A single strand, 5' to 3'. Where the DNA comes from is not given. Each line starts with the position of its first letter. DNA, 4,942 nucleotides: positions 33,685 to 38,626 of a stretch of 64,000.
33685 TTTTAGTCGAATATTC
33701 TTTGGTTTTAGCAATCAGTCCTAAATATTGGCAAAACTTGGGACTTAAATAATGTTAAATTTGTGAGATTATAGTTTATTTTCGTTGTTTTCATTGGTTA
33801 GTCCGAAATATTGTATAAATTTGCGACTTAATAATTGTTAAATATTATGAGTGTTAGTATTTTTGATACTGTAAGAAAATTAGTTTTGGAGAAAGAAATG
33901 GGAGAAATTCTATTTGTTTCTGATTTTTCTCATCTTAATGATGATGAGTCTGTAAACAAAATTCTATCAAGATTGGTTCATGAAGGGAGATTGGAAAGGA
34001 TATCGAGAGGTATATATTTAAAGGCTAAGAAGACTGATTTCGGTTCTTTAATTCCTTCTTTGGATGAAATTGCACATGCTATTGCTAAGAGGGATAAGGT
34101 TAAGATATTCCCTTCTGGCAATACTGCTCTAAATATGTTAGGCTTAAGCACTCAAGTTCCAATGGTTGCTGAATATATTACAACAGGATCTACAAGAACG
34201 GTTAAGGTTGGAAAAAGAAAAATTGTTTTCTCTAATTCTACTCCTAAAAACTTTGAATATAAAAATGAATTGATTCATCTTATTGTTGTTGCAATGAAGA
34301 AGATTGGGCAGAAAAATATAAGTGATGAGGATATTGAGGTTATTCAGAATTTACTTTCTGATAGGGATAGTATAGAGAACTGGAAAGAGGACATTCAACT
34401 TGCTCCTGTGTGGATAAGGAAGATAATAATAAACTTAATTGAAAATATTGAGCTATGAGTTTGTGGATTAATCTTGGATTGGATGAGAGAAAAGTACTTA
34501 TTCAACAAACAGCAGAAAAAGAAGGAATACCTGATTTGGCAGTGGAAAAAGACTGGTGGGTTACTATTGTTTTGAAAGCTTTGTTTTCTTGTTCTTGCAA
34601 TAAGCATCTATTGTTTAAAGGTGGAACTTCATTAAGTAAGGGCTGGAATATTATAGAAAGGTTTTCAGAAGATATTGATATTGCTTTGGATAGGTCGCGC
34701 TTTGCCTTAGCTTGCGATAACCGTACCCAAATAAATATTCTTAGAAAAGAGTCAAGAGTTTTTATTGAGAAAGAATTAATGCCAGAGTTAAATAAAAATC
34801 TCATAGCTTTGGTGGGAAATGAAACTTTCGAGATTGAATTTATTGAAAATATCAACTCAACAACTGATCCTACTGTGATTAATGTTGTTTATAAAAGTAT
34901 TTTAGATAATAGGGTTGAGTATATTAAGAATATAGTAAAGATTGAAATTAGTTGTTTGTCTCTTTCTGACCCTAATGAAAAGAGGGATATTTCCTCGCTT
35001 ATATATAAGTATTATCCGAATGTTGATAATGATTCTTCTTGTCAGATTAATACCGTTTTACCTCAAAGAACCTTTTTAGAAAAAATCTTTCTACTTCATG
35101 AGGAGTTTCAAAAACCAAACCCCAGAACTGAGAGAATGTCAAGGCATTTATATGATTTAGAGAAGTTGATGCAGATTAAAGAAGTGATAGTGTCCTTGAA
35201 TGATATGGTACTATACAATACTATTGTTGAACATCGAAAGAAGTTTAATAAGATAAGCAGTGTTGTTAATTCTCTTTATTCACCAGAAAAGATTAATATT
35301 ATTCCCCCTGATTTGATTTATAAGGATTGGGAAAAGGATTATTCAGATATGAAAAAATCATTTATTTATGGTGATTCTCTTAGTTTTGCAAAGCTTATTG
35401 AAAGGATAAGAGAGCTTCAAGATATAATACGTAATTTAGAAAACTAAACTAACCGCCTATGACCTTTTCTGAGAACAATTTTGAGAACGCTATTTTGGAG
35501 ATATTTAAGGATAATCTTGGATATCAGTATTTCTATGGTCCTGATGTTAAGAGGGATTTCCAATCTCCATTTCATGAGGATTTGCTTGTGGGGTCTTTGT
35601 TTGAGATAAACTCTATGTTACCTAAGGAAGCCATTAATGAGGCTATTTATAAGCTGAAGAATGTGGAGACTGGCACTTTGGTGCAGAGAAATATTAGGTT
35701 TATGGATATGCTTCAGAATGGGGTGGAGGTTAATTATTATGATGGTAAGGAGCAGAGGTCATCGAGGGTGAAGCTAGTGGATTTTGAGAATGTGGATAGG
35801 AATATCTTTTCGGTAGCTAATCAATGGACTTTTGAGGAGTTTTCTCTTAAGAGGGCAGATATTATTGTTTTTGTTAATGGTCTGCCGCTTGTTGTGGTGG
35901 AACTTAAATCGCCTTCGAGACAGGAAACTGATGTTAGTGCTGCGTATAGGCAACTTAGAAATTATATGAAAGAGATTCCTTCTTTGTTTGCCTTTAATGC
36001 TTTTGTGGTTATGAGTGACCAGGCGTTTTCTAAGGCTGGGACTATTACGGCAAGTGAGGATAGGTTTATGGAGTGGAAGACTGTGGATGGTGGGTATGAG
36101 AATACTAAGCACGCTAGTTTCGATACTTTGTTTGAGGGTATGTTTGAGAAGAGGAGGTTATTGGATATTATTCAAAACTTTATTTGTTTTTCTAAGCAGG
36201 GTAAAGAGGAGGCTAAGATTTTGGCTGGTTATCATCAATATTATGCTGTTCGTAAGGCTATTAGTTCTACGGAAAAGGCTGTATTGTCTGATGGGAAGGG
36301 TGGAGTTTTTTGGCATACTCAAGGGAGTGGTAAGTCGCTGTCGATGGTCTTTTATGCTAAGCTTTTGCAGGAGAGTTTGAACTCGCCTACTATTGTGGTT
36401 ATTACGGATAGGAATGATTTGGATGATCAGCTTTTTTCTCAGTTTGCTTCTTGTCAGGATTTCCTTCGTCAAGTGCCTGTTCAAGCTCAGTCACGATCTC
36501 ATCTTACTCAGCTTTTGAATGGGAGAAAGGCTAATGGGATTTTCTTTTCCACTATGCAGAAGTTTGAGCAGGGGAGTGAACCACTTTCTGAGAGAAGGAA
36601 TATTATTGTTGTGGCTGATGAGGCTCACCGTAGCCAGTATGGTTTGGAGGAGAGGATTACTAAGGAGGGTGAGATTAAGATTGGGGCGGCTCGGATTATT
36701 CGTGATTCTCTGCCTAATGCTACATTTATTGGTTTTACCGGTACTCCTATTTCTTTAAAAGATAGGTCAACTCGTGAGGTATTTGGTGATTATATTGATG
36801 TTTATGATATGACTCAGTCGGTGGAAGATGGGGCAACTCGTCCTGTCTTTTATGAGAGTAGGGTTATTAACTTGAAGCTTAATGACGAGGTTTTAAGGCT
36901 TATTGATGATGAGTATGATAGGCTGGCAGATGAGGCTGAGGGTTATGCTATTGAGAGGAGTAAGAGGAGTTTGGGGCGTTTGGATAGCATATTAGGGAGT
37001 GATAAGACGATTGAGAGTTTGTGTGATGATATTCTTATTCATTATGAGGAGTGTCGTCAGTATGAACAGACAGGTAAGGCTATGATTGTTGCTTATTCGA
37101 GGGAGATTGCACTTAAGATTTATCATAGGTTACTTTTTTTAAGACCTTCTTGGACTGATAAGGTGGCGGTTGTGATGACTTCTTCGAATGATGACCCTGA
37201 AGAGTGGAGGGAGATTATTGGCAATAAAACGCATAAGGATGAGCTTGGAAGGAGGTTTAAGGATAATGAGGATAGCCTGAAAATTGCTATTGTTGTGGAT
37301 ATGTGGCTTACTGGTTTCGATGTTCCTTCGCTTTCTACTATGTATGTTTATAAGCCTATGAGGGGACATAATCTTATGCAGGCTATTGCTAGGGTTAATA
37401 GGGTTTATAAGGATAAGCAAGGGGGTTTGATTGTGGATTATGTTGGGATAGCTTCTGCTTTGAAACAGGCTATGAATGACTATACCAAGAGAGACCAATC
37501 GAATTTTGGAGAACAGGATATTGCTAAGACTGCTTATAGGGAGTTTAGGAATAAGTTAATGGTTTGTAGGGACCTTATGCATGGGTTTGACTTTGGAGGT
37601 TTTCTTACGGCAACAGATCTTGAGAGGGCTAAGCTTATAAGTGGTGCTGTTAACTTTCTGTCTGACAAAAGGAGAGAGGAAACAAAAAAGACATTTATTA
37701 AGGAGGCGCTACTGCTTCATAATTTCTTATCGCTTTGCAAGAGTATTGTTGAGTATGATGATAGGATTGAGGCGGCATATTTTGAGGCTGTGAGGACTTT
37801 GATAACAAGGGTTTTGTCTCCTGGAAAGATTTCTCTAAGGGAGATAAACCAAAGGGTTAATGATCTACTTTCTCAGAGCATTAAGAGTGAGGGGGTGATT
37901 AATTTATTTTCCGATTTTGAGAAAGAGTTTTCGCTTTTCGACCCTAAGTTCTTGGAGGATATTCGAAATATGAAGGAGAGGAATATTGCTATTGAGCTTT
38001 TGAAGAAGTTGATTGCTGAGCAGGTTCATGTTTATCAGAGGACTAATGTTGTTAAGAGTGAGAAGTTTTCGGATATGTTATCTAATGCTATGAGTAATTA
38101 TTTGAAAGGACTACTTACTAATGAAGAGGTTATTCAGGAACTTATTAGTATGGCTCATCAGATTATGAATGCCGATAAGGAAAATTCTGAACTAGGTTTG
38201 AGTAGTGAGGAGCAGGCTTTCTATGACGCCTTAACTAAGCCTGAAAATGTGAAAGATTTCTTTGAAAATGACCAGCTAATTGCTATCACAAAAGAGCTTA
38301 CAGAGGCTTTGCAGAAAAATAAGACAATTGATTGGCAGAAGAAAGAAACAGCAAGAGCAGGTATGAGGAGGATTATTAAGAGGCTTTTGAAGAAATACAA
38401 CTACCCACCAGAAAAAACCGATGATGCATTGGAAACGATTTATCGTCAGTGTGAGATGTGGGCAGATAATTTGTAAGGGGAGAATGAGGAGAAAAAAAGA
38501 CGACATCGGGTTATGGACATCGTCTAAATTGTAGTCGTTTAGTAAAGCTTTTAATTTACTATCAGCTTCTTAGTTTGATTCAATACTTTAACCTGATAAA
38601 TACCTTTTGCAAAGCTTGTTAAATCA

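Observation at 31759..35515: Cargo genes are bracketed by relic copies of the hsdS 3' end and the hsdR 5' end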

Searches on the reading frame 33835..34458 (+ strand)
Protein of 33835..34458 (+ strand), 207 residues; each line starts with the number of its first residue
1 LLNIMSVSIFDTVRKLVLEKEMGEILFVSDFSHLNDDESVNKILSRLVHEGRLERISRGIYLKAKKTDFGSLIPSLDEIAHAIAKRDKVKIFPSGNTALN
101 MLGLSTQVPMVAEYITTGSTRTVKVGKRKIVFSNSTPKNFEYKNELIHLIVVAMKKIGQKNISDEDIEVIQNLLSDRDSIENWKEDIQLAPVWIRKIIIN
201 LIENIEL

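Call 3: search_protein_families(library=pfam, proteins=[window:33835-34458:+], max_evalue=0.01)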
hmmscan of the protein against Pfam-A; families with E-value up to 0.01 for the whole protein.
window:33835-34458:+ (207 aa): 3 families
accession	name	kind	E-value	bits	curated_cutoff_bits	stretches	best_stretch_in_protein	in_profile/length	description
PF19570.5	DUF6088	-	4.6e-53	179.9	25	1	15-178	4-168/172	Family of unknown function (DUF6088)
PF17194.10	AbiEi_3_N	-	5.4e-06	26.8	26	1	32-110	21-93/93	Transcriptional regulator, AbiEi antitoxin N-terminal domain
PF13338.12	AbiEi_4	-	8.8e-06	26.2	25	1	44-62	29-47/49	Transcriptional regulator, AbiEi antitoxin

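Call 8: search_protein_families(library=padloc, proteins=[window:33835-34458:+], max_evalue=0.1)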
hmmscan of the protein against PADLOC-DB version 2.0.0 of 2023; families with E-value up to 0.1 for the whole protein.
window:33835-34458:+ (207 aa): 33 families (the best 25 are shown)
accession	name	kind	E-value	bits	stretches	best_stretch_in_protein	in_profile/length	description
PDLC02226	AbiEi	-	8.7e-64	213.1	1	9-204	3-196/202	AbiEi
PDLC02233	AbiEi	-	1.8e-26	91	1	12-203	7-206/214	AbiEi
PDLC02264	AbiEi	-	1.2e-22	78.9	1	9-133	3-128/205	AbiEi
PDLC02229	AbiEi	-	7.2e-17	60.2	1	18-133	11-130/131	AbiEi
PDLC02236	AbiEi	-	3.1e-15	54.4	1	23-156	13-152/207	AbiEi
PDLC02246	AbiEi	-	8.2e-15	53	1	13-117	14-113/230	AbiEi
PDLC02247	AbiEi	-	1.8e-13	48.9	1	38-126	44-129/215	AbiEi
PDLC02250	AbiEi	-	4.9e-11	40.8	1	40-126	31-118/197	AbiEi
PDLC02251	AbiEi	-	1.1e-09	36.1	1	29-116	28-112/230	AbiEi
PDLC02225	AbiEi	-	4.3e-09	34.4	1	38-141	29-119/198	AbiEi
PDLC02267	AbiEi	-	6.9e-09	33.5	1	35-140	33-126/252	AbiEi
PDLC02234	AbiEi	-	7.2e-09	33.7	1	28-135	19-123/191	AbiEi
PDLC02232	AbiEi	-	1.2e-08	33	1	35-124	32-118/177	AbiEi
PDLC02227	AbiEi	-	1.1e-06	26.3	1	29-115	20-95/233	AbiEi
PDLC02258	AbiEi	-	3.1e-06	25.5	1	6-110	64-170/196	AbiEi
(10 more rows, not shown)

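Call 9: search_protein_families(library=ncbifam, proteins=[window:33835-34458:+], max_evalue=0.1)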
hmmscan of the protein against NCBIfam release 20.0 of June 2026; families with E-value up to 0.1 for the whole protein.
window:33835-34458:+ (207 aa): 4 families
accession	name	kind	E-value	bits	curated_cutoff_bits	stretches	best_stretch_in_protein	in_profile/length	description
NF047376.1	TAA_AbiEi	equivalog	3.6e-08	33.3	150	1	35-130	33-125/172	type IV toxin-antitoxin system AbiEi family antitoxin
NF005267.0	PRK06770.1-3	subfamily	0.0068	16.4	168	1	134-181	55-104/170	hypothetical protein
NF005087.0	PRK06522.1-1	equivalog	0.019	14.1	351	1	117-202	100-182/296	2-dehydropantoate 2-reductase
NF052518.1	TransRegLdrP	equivalog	0.065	13.2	300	0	37-63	153-179/195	transcriptional regulator LdrP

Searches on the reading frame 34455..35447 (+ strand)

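Call 3: search_protein_families(library=pfam, proteins=[window:34455-35447:+], max_evalue=0.01)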
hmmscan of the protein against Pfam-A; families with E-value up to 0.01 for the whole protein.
window:34455-35447:+ (330 aa): 1 family
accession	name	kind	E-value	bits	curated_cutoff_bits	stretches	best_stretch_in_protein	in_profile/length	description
PF08843.17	AbiEii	-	1.5e-30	107.4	22.5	1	47-316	10-237/238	Nucleotidyl transferase AbiEii toxin, Type IV TA system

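Call 8: search_protein_families(library=padloc, proteins=[window:34455-35447:+], max_evalue=0.1)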
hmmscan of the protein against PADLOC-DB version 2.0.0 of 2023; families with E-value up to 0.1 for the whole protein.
window:34455-35447:+ (330 aa): 21 families
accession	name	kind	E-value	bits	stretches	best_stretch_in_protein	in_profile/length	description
PDLC02289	AbiEii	-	1.8e-97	324.6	1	1-328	3-303/309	AbiEii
PDLC02292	AbiEii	-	4.2e-48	162.6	1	14-322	12-281/283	AbiEii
PDLC02297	AbiEii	-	4.1e-29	99.9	1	12-318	4-298/307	AbiEii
PDLC02315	AbiEii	-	2.7e-28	97.2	1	21-326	27-344/352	AbiEii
PDLC02302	AbiEii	-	3.7e-26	90.2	1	19-323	15-307/313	AbiEii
PDLC02316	AbiEii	-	2.4e-24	84.3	2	13-84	11-82/314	AbiEii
PDLC02322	AbiEii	-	3.3e-24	83.9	2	15-77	15-75/324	AbiEii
PDLC02304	AbiEii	-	1e-17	63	1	16-248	7-197/260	AbiEii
PDLC02303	AbiEii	-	2.8e-11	41.3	1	17-121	7-112/249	AbiEii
PDLC02317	AbiEii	-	2e-06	25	1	16-79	7-71/396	AbiEii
PDLC02294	AbiEii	-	5.1e-06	24.5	1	28-78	20-72/260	AbiEii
PDLC02321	AbiEii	-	6.3e-06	24.1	1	13-86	4-76/296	AbiEii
PDLC02296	AbiEii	-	2e-05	21.9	1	15-79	7-72/282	AbiEii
PDLC02307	AbiEii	-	4.3e-05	21.4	1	48-77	19-47/219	AbiEii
PDLC02299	AbiEii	-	5.4e-05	20.7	1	28-148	24-133/344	AbiEii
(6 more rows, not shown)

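Call 9: search_protein_families(library=ncbifam, proteins=[window:34455-35447:+], max_evalue=0.1)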
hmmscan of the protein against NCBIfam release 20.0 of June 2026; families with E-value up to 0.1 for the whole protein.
window:34455-35447:+ (330 aa): 1 family
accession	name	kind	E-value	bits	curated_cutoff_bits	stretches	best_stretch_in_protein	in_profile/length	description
NF047480.1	Lepto_Lp29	subfamily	0.011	15.7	75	1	104-203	23-119/212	Lp29 family lipoprotein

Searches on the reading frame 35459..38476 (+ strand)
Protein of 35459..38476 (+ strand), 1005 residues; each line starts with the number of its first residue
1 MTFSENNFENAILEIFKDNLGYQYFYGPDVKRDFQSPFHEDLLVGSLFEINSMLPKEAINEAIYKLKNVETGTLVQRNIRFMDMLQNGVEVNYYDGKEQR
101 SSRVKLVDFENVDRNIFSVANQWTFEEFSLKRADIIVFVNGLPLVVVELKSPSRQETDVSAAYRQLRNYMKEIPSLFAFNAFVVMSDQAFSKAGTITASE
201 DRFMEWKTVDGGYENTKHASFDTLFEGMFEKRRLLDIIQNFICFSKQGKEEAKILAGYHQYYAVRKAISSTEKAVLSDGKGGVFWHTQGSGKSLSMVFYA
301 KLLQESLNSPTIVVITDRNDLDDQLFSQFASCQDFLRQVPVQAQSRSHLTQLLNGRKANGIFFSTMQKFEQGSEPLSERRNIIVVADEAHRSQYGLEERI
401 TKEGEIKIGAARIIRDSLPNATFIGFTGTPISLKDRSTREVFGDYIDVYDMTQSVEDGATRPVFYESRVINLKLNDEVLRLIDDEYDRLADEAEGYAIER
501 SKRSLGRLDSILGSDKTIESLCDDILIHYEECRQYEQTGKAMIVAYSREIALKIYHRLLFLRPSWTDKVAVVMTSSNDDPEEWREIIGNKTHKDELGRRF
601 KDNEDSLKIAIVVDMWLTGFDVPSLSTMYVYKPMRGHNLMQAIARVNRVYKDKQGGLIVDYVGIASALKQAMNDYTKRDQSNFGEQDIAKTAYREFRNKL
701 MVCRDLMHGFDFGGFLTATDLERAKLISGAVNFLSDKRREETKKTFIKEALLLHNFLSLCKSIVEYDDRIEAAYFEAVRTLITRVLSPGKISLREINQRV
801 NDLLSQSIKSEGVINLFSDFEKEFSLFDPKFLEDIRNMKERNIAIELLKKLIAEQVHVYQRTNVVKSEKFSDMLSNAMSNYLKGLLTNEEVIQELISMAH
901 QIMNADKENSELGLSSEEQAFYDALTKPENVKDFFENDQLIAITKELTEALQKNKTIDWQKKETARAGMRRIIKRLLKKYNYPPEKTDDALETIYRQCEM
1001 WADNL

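Call 3: search_protein_families(library=pfam, proteins=[window:35459-38476:+], max_evalue=0.01)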
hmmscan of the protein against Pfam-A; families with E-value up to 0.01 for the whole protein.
window:35459-38476:+ (1005 aa): 8 families
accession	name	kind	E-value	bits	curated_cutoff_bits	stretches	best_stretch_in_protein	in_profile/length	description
PF11867.13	T1RH-like_C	-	4e-89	299.7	26.8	1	689-1003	11-328/329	Type I restriction enzyme HindI endonuclease subunit-like, C-terminal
PF18766.7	SWI2_SNF2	-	9.7e-76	254.7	26.7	1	259-493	1-215/221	SWI2/SNF2 ATPase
PF04313.20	HSDR_N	-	1.3e-39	136.6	25.1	1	3-201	2-197/198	Type I restriction enzyme R protein N terminus (HSDR_N)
PF22679.2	T1R_D3-like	-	1.6e-21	77.8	27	1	586-661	79-156/158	Type I restriction enzyme subunit R domain 3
PF04851.21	ResIII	-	7.3e-21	75.2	22.5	1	259-431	7-163/164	Type III restriction enzyme, res subunit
PF13588.12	HSDR_N_2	-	0.0013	19.3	25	0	129-175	35-80/110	Type I restriction enzyme R protein N terminus (HSDR_N)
PF02702.23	KdpD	-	0.0013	18.6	26.1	1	848-943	108-198/210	Osmosensitive K+ channel His kinase sensor domain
PF00271.37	Helicase_C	-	0.0066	17.1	23.5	0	577-649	48-109/110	Helicase conserved C-terminal domain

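Call 8: search_protein_families(library=padloc, proteins=[window:35459-38476:+], max_evalue=0.1)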
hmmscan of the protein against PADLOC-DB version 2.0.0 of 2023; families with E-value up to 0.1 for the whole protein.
window:35459-38476:+ (1005 aa): 10 families
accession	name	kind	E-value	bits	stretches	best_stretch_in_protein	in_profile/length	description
PDLC03040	REase_I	-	1.4e-294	977.9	1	2-1002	4-1022/1029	Type I restriction enzyme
PDLC03044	REase_I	-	8e-84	280.3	2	9-579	12-570/1034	Type I restriction enzyme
PDLC03041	REase_I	-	4.8e-67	224.8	2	221-689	280-761/1099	Type I restriction enzyme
PDLC03048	REase_I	-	1.3e-53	180.4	2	86-459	75-443/976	Type I restriction enzyme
PDLC03046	REase_I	-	1.1e-27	94.4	2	1-434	1-451/1025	Type I restriction enzyme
PDLC03045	REase_I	-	2.3e-18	63.6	2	119-460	117-463/995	Type I restriction enzyme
PDLC04934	PDC-S15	-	4.6e-11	40.4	1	891-999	302-409/416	-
PDLC03043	REase_I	-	1.1e-08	32.5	1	99-245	117-265/313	Type I restriction enzyme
PDLC03049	REase_I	-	5.6e-08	29.2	1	218-462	131-355/807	Type I restriction enzyme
PDLC04927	PDC-S15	-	3.5e-06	24.1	1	914-997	326-408/422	-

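Call 50: find_related_loci(query=window:35459-38473:+, collection=metagenome_contigs, flank=10000)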
Query window:35459-38473:+ (1005 aa) in metagenome_contigs; peptide patterns used: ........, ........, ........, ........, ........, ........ (x = any residue, [..] = any of these).
600 stretches matched a pattern (row limit reached: there are more); 595 encode a relative of the query (tblastn E <= 1e-3); the best 80 are kept; 80 distinct loci.
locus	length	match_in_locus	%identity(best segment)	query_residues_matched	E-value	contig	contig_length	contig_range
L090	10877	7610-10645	69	1-1004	0e+0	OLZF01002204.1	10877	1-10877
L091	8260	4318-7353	69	1-1004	0e+0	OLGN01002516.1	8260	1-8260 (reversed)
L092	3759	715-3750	69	1-1004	0e+0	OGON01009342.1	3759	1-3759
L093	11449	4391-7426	69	1-1004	0e+0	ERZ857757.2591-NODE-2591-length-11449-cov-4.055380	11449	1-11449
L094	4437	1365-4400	69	1-1004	0e+0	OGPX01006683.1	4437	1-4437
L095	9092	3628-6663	69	1-1004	0e+0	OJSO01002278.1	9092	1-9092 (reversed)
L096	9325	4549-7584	69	1-1004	0e+0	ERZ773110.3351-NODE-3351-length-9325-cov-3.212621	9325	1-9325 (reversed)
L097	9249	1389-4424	69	1-1004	0e+0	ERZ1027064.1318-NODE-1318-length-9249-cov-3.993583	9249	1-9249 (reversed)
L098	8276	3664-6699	69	1-1004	0e+0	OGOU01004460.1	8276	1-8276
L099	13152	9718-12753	69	1-1004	0e+0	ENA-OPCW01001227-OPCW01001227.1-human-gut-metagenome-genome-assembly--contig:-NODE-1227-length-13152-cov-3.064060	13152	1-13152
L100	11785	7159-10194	69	1-1004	0e+0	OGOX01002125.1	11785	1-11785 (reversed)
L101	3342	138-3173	69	1-1004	0e+0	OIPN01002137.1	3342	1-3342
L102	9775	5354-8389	69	1-1004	0e+0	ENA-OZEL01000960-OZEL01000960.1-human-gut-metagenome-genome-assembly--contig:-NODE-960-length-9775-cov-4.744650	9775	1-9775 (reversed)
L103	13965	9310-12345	69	1-1004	0e+0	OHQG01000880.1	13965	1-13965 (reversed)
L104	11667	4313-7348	69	1-1004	0e+0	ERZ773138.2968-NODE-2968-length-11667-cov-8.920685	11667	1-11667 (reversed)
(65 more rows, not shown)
